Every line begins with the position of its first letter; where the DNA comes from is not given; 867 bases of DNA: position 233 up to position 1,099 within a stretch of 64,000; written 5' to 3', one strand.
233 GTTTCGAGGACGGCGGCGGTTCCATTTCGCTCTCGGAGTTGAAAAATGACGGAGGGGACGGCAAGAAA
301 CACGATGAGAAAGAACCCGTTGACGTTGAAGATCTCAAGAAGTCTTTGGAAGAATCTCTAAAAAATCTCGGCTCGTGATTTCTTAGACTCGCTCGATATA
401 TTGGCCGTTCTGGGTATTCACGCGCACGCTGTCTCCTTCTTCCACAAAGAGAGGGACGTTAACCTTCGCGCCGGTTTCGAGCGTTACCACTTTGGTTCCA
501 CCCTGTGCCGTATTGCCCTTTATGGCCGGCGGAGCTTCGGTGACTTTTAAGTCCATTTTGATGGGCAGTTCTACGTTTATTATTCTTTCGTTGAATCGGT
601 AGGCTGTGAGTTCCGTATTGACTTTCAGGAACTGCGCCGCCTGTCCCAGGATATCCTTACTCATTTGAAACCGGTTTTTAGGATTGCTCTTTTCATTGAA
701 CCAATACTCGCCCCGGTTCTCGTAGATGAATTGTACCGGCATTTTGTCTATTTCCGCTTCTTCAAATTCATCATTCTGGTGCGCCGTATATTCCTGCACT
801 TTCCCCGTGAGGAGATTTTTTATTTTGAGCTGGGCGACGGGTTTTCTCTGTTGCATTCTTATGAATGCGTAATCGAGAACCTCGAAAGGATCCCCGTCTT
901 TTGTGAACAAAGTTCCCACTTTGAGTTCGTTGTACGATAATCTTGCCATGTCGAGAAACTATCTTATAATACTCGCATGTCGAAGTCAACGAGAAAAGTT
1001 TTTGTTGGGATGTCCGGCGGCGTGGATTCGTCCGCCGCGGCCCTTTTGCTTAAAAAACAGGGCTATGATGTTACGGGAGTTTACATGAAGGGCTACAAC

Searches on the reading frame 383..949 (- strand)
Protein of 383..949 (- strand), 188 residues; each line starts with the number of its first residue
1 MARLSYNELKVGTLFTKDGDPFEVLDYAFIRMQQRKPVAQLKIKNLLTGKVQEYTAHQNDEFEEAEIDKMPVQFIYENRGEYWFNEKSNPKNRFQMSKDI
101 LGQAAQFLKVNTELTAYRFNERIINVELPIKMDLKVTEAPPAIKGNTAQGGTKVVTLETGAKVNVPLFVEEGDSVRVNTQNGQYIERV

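Call 76: search_protein_families(library=pfam, alignment_id=A4, max_evalue=0.001)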
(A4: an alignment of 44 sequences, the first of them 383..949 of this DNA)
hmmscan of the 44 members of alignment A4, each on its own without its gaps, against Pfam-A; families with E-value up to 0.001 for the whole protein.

A. member 1, window:383-949:- (188 aa): 3 families
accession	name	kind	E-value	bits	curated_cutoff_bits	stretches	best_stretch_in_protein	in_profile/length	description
PF09285.17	Elong-fact-P_C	-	2.9e-24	85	25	1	133-187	2-56/56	Elongation factor P, C-terminal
PF08207.18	EFP_N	-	3.7e-09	36.9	23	1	6-61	2-57/58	Elongation factor P (EF-P) KOW-like domain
PF01132.26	EFP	-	0.00031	21.1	27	0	72-124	3-54/54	Elongation factor P (EF-P) OB domain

B. families by the number of members that match (of 44 scanned): 65 families (the first 25 are shown)
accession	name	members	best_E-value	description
PF06723.19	MreB_Mbl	2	1.1e-128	MreB/Mbl protein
PF00152.25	tRNA-synt_2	2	1.6e-115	tRNA synthetases class II (D, K and N)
PF00702.32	Hydrolase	2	1.1e-22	haloacid dehalogenase-like hydrolase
PF01336.31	tRNA_anti-codon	2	3e-17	OB-fold nucleic acid binding domain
PF00022.25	Actin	2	1.4e-12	Actin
PF14450.12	FtsA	2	1.8e-12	Cell division protein FtsA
PF00012.26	HSP70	2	8.1e-12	Hsp70 protein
PF07963.17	N_methyl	2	4.2e-06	Prokaryotic N-terminal methylation motif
PF01326.24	PPDK_N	1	2e-116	Pyruvate phosphate dikinase, AMP/ATP-binding domain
PF03054.22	tRNA_Me_trans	1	1.8e-71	tRNA methyl transferase HUP domain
PF01182.26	Glucosamine_iso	1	2.9e-71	Glucosamine-6-phosphate isomerases/6-phosphogluconolactonase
PF13660.11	DUF4147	1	9.2e-64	Domain of unknown function (DUF4147)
PF00905.27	Transpeptidase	1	4.4e-59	Penicillin binding protein transpeptidase domain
PF02896.24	PEP-utilizers_C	1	9.7e-57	PEP-utilising enzyme, PEP-binding domain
PF02163.28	Peptidase_M50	1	3.5e-56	Peptidase family M50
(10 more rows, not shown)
